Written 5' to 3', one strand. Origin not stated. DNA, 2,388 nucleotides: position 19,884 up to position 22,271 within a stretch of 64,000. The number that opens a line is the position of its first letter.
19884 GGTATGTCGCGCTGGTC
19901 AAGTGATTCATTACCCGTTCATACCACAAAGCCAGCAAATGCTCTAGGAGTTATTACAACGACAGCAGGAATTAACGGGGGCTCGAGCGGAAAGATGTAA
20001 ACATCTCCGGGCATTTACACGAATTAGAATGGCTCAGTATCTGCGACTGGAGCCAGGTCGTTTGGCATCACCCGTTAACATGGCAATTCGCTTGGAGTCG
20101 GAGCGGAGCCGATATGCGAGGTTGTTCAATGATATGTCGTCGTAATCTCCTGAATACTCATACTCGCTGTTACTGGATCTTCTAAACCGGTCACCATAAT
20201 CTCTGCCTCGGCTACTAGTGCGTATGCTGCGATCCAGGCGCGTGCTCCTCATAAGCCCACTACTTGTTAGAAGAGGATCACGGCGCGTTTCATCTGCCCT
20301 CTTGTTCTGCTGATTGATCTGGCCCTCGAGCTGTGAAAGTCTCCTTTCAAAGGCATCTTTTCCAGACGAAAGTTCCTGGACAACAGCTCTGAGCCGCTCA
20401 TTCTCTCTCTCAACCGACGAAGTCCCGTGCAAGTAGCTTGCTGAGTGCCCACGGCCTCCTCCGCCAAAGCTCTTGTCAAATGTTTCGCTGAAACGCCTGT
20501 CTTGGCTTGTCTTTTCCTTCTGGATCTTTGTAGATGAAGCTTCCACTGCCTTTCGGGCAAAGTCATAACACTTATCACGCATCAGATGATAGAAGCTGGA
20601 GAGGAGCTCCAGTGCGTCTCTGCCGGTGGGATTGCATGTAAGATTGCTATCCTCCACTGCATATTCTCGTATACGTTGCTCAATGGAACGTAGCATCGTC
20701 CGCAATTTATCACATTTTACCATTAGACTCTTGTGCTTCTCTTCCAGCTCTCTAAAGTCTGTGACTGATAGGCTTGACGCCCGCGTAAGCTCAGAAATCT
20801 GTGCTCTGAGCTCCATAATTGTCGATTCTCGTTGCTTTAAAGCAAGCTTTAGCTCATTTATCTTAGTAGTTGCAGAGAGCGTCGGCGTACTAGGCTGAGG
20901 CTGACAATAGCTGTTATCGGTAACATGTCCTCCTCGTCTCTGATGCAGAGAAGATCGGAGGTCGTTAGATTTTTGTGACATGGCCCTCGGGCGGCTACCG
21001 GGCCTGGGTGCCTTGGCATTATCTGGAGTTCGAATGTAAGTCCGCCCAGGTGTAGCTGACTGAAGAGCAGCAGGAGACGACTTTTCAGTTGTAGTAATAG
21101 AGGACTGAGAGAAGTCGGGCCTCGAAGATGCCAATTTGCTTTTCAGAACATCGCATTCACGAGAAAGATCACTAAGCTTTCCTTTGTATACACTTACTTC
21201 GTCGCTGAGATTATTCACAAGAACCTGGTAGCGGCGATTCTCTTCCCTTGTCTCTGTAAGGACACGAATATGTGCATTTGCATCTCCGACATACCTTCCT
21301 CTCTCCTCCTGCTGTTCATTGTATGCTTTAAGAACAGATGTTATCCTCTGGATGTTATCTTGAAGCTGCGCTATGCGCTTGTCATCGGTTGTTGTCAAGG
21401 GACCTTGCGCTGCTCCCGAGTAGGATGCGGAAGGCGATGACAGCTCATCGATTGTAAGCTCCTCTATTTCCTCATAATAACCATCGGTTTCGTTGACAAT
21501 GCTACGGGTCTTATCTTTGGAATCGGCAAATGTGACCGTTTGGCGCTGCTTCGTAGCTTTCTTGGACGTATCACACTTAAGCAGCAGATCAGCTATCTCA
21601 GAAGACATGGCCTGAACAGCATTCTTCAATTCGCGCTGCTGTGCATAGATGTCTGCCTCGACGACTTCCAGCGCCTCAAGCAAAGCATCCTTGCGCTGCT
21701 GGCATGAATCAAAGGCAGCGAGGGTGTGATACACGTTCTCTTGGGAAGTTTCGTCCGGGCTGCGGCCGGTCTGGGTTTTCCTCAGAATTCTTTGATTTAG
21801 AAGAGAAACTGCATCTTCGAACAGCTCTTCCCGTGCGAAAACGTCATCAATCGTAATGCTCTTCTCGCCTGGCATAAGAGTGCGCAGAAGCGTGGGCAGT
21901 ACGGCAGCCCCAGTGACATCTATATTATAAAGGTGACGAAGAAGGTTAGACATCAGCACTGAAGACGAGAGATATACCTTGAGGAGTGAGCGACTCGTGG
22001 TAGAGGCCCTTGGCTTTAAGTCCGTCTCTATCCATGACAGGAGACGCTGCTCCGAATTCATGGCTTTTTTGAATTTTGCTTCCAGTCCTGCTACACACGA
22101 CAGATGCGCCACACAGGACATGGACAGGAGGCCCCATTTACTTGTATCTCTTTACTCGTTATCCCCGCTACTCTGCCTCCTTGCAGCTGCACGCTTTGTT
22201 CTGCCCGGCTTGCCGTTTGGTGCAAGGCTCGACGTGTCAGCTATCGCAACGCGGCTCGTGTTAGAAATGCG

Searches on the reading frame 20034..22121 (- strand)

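Call 34: search_protein_families(library=pfam, proteins=[window:20034-22121:-], max_evalue=0.01)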
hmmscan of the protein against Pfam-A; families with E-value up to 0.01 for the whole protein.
window:20034-22121:- (695 aa): 1 family
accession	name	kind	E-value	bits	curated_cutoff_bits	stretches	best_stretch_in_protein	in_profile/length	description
PF13851.11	GAS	-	0.00046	20.1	32.3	1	245-339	44-138/200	Growth-arrest specific micro-tubule binding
